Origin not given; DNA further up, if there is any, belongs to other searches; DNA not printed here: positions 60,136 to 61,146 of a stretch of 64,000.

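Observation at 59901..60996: Candidate PanA-type (HTH-DUF4065) antitoxin with an uncharacterized small basic partner: a possible novel toxin-antitoxin pair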

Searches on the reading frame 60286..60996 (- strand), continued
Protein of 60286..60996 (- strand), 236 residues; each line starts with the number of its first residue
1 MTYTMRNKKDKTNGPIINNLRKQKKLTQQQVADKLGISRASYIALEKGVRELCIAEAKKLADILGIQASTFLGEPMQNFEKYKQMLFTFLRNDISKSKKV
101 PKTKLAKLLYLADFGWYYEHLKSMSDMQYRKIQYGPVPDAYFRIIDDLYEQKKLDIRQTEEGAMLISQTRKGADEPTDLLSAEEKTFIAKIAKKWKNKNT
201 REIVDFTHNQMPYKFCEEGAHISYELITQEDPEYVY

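Call 68: predict_structure(alignment_id=A5)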
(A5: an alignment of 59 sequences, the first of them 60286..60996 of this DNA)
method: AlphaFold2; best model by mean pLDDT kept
length: 236 residues; sequences in the alignment: 59
mean_pLDDT: 88.6   pTM: 0.71
mean pLDDT of the five models: 88.6, 86.8, 86.2, 85.8, 84.8
residues with pLDDT >= 90: 159; 70-90: 57; 50-70: 10; < 50: 10
segments of 3 or more residues with pLDDT < 50: 1-10
pLDDT, mean of each block of 10 residues (from residue 1): 39 84 96 97 93 89 85 74 97 88 96 93 92 91 94 96 94 97 97 92 92 89 83 68
secondary structure, 60 per line:
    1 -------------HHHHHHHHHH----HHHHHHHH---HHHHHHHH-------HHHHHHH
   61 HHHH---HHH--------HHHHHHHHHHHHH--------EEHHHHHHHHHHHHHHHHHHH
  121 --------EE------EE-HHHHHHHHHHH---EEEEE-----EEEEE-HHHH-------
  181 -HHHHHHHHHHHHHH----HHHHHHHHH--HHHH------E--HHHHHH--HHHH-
elements in order: H14-23 H28-35 H39-46 H54-64 H79-91 H102-120 H140-150 E154-158 E164-168 H170-173 H182-195 H200-208 H211-214 H224-229 H232-235

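Call 70: fold_search(model_id=the predicted structure, library=pdb)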
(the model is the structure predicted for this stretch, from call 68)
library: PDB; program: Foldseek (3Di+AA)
matches with E <= 10: 1022; with E <= 0.001: 0
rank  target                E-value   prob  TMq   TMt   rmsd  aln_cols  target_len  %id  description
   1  7dlv_F                3.8e-03  1.00  0.28  0.43  10.1       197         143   16  shrimp dUTPase in complex with Stl (released 2021-12-01)
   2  2b5a_B                6.3e-03  1.00  0.24  0.71   1.9        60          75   32  C.BclI, Control Element of the BclI Restriction-Modification System (released 2006-01-03)
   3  7dlv_E                6.9e-03  1.00  0.27  0.42  10.6       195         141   16  shrimp dUTPase in complex with Stl (released 2021-12-01)
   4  7t5u                  7.3e-03  1.00  0.24  0.83   1.2        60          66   35  Structure of E. coli MS115-1 CapH N-terminal domain (released 2022-09-14)
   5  2b5a_A                7.7e-03  1.00  0.24  0.69   1.9        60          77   32  C.BclI, Control Element of the BclI Restriction-Modification System (released 2006-01-03)
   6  6h4c_H                7.7e-03  1.00  0.28  0.42  10.6       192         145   18  A polyamorous repressor: deciphering the evolutionary strategy used by the phage-inducible chromosomal islands to spre (released 2019-08-28)
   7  5fd4_A                7.7e-03  0.99  0.24  0.19  14.3       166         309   17  Crystal Structure of ComR from Streptococcus suis (released 2016-11-02)
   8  3zkc_B                9.8e-03  1.00  0.24  0.83   1.4        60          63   23  Crystal structure of the master regulator for biofilm formation SinR in complex with DNA. (released 2013-03-06)
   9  1b0n_A                1.0e-02  1.00  0.25  0.54   2.0        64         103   23  SINR PROTEIN/SINI PROTEIN COMPLEX (released 1999-01-13)
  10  9k3w_B                1.1e-02  1.00  0.22  0.78   1.1        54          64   39  Crystal structure of putative transcription regulator (dr_2454) from Deinococcus radiodurans (released 2025-10-22)
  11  6h4c_B                1.1e-02  1.00  0.28  0.42  10.6       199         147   18  A polyamorous repressor: deciphering the evolutionary strategy used by the phage-inducible chromosomal islands to spre (released 2019-08-28)
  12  9k3w_A                1.2e-02  1.00  0.22  0.78   1.1        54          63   39  Crystal structure of putative transcription regulator (dr_2454) from Deinococcus radiodurans (released 2025-10-22)
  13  2b5a_C                1.2e-02  1.00  0.24  0.70   1.9        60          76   32  C.BclI, Control Element of the BclI Restriction-Modification System (released 2006-01-03)
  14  8ezt_B                1.2e-02  1.00  0.22  0.66   1.6        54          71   31  Crystal structure of HipB(Lp) from Legionella pneumophila (released 2023-09-27)
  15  1y9q                  1.2e-02  1.00  0.24  0.31   4.5        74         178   28  Crystal Structure of HTH_3 family Transcriptional Regulator from Vibrio cholerae (released 2005-01-04)
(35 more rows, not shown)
